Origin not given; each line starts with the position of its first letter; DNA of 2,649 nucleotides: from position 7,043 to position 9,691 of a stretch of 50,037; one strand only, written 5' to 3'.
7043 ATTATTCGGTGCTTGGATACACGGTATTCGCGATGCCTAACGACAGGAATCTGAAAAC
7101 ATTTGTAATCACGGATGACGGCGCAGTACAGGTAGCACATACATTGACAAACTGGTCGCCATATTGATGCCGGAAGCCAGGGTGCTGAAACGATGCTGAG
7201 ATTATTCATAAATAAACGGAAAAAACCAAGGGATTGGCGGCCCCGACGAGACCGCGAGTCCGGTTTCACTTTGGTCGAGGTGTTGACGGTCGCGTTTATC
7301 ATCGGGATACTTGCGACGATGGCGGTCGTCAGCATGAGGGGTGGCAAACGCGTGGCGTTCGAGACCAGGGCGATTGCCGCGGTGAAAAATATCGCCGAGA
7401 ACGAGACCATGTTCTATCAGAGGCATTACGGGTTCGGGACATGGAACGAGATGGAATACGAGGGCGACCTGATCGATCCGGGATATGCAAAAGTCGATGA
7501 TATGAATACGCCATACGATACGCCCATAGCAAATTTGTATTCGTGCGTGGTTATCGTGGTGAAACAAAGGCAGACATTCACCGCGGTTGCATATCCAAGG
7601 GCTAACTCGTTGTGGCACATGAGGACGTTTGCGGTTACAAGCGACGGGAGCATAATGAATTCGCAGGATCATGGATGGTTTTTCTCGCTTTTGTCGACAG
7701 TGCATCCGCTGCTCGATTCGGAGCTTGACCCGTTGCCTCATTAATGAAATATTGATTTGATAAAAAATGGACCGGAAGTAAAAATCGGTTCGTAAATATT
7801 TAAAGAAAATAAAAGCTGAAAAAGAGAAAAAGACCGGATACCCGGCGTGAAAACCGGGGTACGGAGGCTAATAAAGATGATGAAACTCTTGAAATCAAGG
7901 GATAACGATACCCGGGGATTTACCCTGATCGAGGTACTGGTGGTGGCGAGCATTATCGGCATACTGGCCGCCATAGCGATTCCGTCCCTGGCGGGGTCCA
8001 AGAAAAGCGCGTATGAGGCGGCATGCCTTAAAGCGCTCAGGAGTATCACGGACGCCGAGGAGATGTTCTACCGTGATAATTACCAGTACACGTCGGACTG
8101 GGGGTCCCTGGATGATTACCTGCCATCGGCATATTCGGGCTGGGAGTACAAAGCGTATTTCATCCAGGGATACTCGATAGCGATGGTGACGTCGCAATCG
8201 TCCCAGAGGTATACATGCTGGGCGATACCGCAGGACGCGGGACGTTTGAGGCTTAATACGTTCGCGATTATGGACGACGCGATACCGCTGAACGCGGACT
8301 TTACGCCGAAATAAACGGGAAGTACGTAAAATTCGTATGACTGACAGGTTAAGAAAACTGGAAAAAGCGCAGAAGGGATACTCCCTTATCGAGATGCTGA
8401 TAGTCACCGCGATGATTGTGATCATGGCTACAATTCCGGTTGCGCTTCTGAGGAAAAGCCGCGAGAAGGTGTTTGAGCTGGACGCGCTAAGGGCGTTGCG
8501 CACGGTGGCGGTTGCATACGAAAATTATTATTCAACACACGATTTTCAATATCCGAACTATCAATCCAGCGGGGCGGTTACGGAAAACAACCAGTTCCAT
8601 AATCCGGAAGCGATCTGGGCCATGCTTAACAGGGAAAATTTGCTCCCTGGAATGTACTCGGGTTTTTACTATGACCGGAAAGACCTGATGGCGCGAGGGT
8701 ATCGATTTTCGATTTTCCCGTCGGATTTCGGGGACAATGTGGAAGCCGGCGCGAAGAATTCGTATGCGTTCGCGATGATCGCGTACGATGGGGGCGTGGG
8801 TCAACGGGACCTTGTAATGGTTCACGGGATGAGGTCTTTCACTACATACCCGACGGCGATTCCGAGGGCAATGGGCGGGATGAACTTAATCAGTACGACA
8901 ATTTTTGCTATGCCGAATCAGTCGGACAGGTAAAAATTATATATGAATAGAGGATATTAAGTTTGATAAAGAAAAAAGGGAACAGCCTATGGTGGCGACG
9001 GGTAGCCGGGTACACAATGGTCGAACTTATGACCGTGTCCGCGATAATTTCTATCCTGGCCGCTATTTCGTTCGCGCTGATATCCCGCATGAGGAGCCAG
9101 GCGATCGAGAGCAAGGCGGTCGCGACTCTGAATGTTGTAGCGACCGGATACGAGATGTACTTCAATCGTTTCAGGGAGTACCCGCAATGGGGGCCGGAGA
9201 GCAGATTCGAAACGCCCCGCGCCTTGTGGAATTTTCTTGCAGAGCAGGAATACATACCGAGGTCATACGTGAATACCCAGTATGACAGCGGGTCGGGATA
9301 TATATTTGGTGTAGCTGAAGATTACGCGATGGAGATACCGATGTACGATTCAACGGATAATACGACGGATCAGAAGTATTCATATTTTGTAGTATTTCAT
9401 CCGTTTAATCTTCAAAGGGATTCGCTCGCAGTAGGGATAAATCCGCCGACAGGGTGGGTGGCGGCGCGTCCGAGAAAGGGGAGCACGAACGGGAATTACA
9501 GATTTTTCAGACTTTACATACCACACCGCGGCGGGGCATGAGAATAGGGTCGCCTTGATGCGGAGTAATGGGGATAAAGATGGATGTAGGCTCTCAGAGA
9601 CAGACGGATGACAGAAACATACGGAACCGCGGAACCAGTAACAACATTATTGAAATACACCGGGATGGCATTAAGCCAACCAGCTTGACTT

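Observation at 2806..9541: Tandem array of 12 full-length, deeply diverged pilin paralogs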

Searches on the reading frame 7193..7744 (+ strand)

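Call 4: search_protein_families(library=pfam, proteins=[window:7193-7744:+], max_evalue=0.1)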
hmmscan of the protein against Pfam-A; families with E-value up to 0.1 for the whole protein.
window:7193-7744:+ (183 aa): 2 families
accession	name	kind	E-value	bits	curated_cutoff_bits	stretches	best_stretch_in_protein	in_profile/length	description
PF07963.17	N_methyl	-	2.7e-07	30.3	21.2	1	20-44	2-26/27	Prokaryotic N-terminal methylation motif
PF14049.11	Dppa2_A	-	0.01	16.5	27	1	7-62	24-78/85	Dppa2/4 conserved region in higher vertebrates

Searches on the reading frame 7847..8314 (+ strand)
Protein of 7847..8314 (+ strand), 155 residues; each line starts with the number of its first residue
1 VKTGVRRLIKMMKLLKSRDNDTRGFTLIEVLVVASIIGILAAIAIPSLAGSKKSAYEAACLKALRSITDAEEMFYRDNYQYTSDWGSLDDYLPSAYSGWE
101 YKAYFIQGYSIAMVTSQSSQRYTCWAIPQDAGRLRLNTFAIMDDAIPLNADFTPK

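Call 4: search_protein_families(library=pfam, proteins=[window:7847-8314:+], max_evalue=0.1)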
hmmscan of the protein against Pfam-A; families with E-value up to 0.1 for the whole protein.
window:7847-8314:+ (155 aa): 1 family
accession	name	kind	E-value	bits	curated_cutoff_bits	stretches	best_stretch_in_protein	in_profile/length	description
PF07963.17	N_methyl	-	4.9e-09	35.8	21.2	1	22-45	4-27/27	Prokaryotic N-terminal methylation motif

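Call 28: predict_structure(alignment_id=A3)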
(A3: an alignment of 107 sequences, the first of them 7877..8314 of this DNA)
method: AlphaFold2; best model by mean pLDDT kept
length: 145 residues; sequences in the alignment: 107
mean_pLDDT: 86.0   pTM: 0.70
mean pLDDT of the five models: 86.0, 85.7, 85.6, 85.1, 84.0
residues with pLDDT >= 90: 84; 70-90: 34; 50-70: 27; < 50: 0
segments of 3 or more residues with pLDDT < 50: none
pLDDT, mean of each block of 10 residues (from residue 1): 64 82 98 93 93 94 96 91 83 75 90 91 88 73 74
secondary structure, 60 per line:
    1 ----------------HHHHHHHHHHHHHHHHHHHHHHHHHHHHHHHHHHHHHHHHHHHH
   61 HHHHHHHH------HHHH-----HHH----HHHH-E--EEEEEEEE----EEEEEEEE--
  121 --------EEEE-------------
elements in order: H17-68 H75-78 H91-94 E99-106 E111-118 E129-132

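Call 31: fold_search(model_id=the predicted structure, library=pdb)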
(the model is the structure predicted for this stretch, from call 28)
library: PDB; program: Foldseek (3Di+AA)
matches with E <= 10: 173; with E <= 0.001: 0
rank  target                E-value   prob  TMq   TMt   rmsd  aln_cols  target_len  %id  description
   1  4d40_A                9.3e-02  0.94  0.38  0.57   3.9        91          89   14  High-Resolution Structure of a Type IV Pilin from Shewanella oneidensis (released 2015-04-29)
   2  6t8s_BBB              5.0e-01  0.41  0.34  0.37   4.7        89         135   19  Structure of the major Type IV pilin PilA1 from Clostridium difficile (released 2020-03-25)
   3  6t8s_CCC              1.5e+00  0.25  0.37  0.40   4.6        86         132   17  Structure of the major Type IV pilin PilA1 from Clostridium difficile (released 2020-03-25)
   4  6z1p_Ag               1.7e+00  0.14  0.19  0.16   8.1        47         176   15  Structure of the mitochondrial ribosome from Tetrahymena thermophila (released 2020-06-24)
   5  3vyy_A                2.1e+00  0.04  0.16  0.24   7.2        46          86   17  Structural insights into RISC assembly facilitated by dsRNA binding domains of human RNA helicase A (DHX9) (released 2013-02-13)
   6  9ggq_C                2.1e+00  0.03  0.15  0.06  17.3        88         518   17  E.coli gyrase holocomplex with cleaved chirally wrapped 217 bp DNA fragment and moxifloxacin (released 2024-09-11)
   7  7r81_s1               2.2e+00  0.11  0.19  0.19   5.5        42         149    5  Structure of the translating Neurospora crassa ribosome arrested by cycloheximide (released 2021-12-01)
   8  4bhr_B                2.6e+00  0.16  0.32  0.50   7.4        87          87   13  Structure of the TTHA1221 type IV pilin protein from Thermus thermophilus (released 2013-11-20)
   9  1tkx_A                2.7e+00  0.15  0.19  0.05   1.5        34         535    3  CRYSTAL STRUCTURE OF HIV-1 REVERSE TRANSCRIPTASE IN COMPLEX WITH GW490745 (released 2004-12-07)
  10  5vzl_C                2.7e+00  0.09  0.17  0.27   5.0        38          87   10  cryo-EM structure of the Cas9-sgRNA-AcrIIA4 anti-CRISPR complex (released 2017-07-26)
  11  2gw4_A                2.9e+00  0.04  0.17  0.29   5.0        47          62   11  Crystal structure of stony coral fluorescent protein Kaede, red form (released 2007-05-08)
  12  5ztm_B                2.9e+00  0.04  0.16  0.14   4.4        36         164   11  Crystal structure of MLE dsRBDs in complex with roX2 (R2H1) (released 2019-03-06)
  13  4tma_E                2.9e+00  0.03  0.16  0.06  16.8        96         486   12  Crystal structure of gyrase bound to its inhibitor YacG (released 2014-07-23)
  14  1fkp_A                3.1e+00  0.14  0.19  0.05   1.5        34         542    3  CRYSTAL STRUCTURE OF NNRTI RESISTANT K103N MUTANT HIV-1 REVERSE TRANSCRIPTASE IN COMPLEX WITH NEVIRAPINE (released 2000-11-03)
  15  6iy0_D                3.1e+00  0.10  0.18  0.28   3.3        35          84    8  Crystal structure of conserved hypothetical protein SAV0927 from Staphylococcus aureus subsp. aureus Mu50 (released 2019-12-18)
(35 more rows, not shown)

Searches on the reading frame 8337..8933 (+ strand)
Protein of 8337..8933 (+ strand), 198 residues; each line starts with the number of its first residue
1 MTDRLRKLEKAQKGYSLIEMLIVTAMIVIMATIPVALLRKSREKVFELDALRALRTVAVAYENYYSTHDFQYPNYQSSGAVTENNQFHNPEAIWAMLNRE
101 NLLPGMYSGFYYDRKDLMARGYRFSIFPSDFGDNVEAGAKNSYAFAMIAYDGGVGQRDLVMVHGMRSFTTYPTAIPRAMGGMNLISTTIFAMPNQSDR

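Call 6: search_protein_families(library=ncbifam, proteins=[window:8337-8933:+], max_evalue=0.1)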
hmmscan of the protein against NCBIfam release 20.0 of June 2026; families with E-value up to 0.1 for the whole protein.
window:8337-8933:+ (198 aa): 11 families
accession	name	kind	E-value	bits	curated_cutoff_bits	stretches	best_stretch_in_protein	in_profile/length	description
NF041775.1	typeIV_PilA_Myxo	equivalog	2.1e-05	24.6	400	1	6-73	4-70/214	type IV pilin protein PilA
NF041013.1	T4P_ComGE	equivalog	2.5e-05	24.3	49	1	11-57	2-49/83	competence type IV pilus minor pilin ComGE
TIGR02532.1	IV_pilin_GFxxxE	domain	3.3e-05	23.5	16.3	1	12-33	1-22/24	prepilin-type N-terminal cleavage/methylation domain-containing protein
NF040999.1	pilin_ComGC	equivalog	0.00097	19.3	75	1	12-56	1-45/84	competence type IV pilus major pilin ComGC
TIGR01708.2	typeII_sec_gspH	equivalog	0.0017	18.4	80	1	12-56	1-46/169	type II secretion system minor pseudopilin GspH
NF007800.0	PRK10506.1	equivalog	0.0025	17.7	158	1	9-33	5-29/163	prepilin peptidase-dependent protein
NF040982.1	ComGD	equivalog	0.0039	17.6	70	1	12-44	1-33/139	competence type IV pilus minor pilin ComGD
NF007862.0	PRK10574.1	equivalog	0.0057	16.8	138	1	11-46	3-38/145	prepilin peptidase-dependent pilin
NF005404.0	PRK06954.1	subfamily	0.016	14.3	687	1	145-187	99-142/397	acetyl-CoA C-acetyltransferase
NF047827.1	T3SSXpsH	equivalog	0.035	13.9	160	1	13-40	1-28/145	type II secretion system protein XpsH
TIGR01710.1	typeII_sec_gspG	equivalog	0.051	13.6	88.85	1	13-77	1-64/134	type II secretion system major pseudopilin GspG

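Call 36: search_protein_families(library=pfam, proteins=[window:8337-8933:+], max_evalue=0.01)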
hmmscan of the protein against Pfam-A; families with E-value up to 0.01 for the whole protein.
window:8337-8933:+ (198 aa): 1 family
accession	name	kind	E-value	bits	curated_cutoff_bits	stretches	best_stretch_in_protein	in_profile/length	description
PF07963.17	N_methyl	-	0.00011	22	21.2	1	10-33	2-25/27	Prokaryotic N-terminal methylation motif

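Call 77: predict_structure(alignment_id=A10)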
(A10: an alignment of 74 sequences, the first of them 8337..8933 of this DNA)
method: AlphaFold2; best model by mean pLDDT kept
length: 198 residues; sequences in the alignment: 74
mean_pLDDT: 71.7   pTM: 0.61
mean pLDDT of the five models: 71.7, 71.2, 71.2, 70.5, 70.5
residues with pLDDT >= 90: 13; 70-90: 117; 50-70: 35; < 50: 33
segments of 3 or more residues with pLDDT < 50: 166-174, 178-198
pLDDT, mean of each block of 10 residues (from residue 1): 56 73 93 86 84 87 86 79 79 88 78 77 79 54 80 77 54 46 38 32
secondary structure, 60 per line:
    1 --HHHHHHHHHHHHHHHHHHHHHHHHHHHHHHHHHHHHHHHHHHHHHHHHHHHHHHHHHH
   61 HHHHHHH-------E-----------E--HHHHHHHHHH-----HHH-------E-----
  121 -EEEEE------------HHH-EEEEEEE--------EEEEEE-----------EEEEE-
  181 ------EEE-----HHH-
elements in order: H3-67 H90-99 E122-126 E143-149 E158-163 E175-179 E187-189

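Call 81: fold_search(model_id=the predicted structure, library=pdb)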
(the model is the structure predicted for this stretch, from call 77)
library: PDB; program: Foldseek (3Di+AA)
matches with E <= 10: 133; with E <= 0.001: 0
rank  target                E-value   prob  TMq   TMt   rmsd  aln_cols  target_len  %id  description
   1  3sok_A                1.6e-01  0.77  0.40  0.49   6.8       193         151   14  Dichelobacter nodosus pilin FimA (released 2011-11-02)
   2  2ope_D                9.3e-01  0.28  0.35  0.53   5.4       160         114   11  Crystal structure of the Neisseria meningitidis minor Type IV pilin, PilX, in space group P43 (released 2007-10-23)
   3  2za4_C                1.1e+00  0.09  0.20  0.32   9.0       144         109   14  Crystal Structural Analysis of Barnase-barstar Complex (released 2008-05-20)
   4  7ob9_M                1.5e+00  0.06  0.16  0.09  14.5        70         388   11  Cryo-EM structure of human RNA Polymerase I in elongation state (released 2021-12-08)
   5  2za4_A                1.8e+00  0.06  0.19  0.32   9.0       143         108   14  Crystal Structural Analysis of Barnase-barstar Complex (released 2008-05-20)
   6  1b2z_C                2.0e+00  0.06  0.21  0.33   9.1       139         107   13  DELETION OF A BURIED SALT BRIDGE IN BARNASE (released 1998-12-09)
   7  1bri_B                2.0e+00  0.06  0.20  0.31   9.0       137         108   12  BARNASE MUTANT WITH ILE 76 REPLACED BY ALA (released 1995-07-10)
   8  1rnb_A                2.0e+00  0.05  0.20  0.29   8.9       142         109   10  CRYSTAL STRUCTURE OF A BARNASE-D(*GP*C) COMPLEX AT 1.9 ANGSTROMS RESOLUTION (released 1992-07-15)
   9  1bng_B                2.0e+00  0.04  0.19  0.28   9.0       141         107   11  BARNASE S85C/H102C DISULFIDE MUTANT (released 1995-07-10)
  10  1bns_A                2.1e+00  0.05  0.20  0.30   9.4       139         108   12  STRUCTURAL STUDIES OF BARNASE MUTANTS (released 1994-06-22)
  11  1b21_A                2.1e+00  0.05  0.20  0.31   9.3       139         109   13  DELETION OF A BURIED SALT BRIDGE IN BARNASE (released 1998-12-09)
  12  1oqw_A                2.2e+00  0.25  0.40  0.51   6.3       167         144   12  Full-Length PAK Pilin from Pseudomonas aeruginosa (released 2003-06-03)
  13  1b2z_A                2.2e+00  0.06  0.21  0.34   9.1       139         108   13  DELETION OF A BURIED SALT BRIDGE IN BARNASE (released 1998-12-09)
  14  1bsd_A                2.2e+00  0.05  0.21  0.31   8.9       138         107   13  CRYSTAL STRUCTURAL ANALYSIS OF MUTATIONS IN THE HYDROPHOBIC CORES OF BARNASE (released 1994-01-31)
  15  6pqk_A                2.2e+00  0.05  0.20  0.30   9.5       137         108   12  Cryogenic crystal structure of barnase A43C/S80C bound to barstar C40A/S59C/A67C/C82A (released 2020-07-15)
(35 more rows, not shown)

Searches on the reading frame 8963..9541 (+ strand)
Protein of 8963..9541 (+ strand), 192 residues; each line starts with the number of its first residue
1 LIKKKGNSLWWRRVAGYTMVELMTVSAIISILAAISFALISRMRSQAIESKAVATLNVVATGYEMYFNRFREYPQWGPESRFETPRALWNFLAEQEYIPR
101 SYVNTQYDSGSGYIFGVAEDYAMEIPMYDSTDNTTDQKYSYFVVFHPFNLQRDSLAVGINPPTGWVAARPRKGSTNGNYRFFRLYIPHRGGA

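Call 6: search_protein_families(library=ncbifam, proteins=[window:8963-9541:+], max_evalue=0.1)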
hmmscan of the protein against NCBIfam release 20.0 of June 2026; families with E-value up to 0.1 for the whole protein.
window:8963-9541:+ (192 aa): 9 families
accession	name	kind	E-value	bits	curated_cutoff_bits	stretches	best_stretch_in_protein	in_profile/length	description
NF041775.1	typeIV_PilA_Myxo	equivalog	1.3e-06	28.6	400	1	13-82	9-78/214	type IV pilin protein PilA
TIGR02532.1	IV_pilin_GFxxxE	domain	4.7e-05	23.1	16.3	1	15-35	2-22/24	prepilin-type N-terminal cleavage/methylation domain-containing protein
TIGR01710.1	typeII_sec_gspG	equivalog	0.0019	18.2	88.85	1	16-74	2-60/134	type II secretion system major pseudopilin GspG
NF007862.0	PRK10574.1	equivalog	0.0024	18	138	1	15-37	5-27/145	prepilin peptidase-dependent pilin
NF040999.1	pilin_ComGC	equivalog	0.0025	18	75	1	15-66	2-53/84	competence type IV pilus major pilin ComGC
TIGR02596.1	TIGR02596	subfamily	0.0073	16.4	70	1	17-54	1-39/196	Verru_Chthon cassette protein D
NF040982.1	ComGD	equivalog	0.068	13.6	70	0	15-51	2-37/139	competence type IV pilus minor pilin ComGD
TIGR01708.2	typeII_sec_gspH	equivalog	0.08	12.9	80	0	15-49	2-37/169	type II secretion system minor pseudopilin GspH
NF007671.0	PRK10345.1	equivalog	0.083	12.6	227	0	92-125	57-90/210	PhoP regulatory network protein YrbL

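Call 36: search_protein_families(library=pfam, proteins=[window:8963-9541:+], max_evalue=0.01)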
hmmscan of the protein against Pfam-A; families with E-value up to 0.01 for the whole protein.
window:8963-9541:+ (192 aa): 1 family
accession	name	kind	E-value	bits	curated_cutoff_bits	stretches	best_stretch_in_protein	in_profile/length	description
PF07963.17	N_methyl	-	6e-06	26.1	21.2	1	11-36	1-26/27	Prokaryotic N-terminal methylation motif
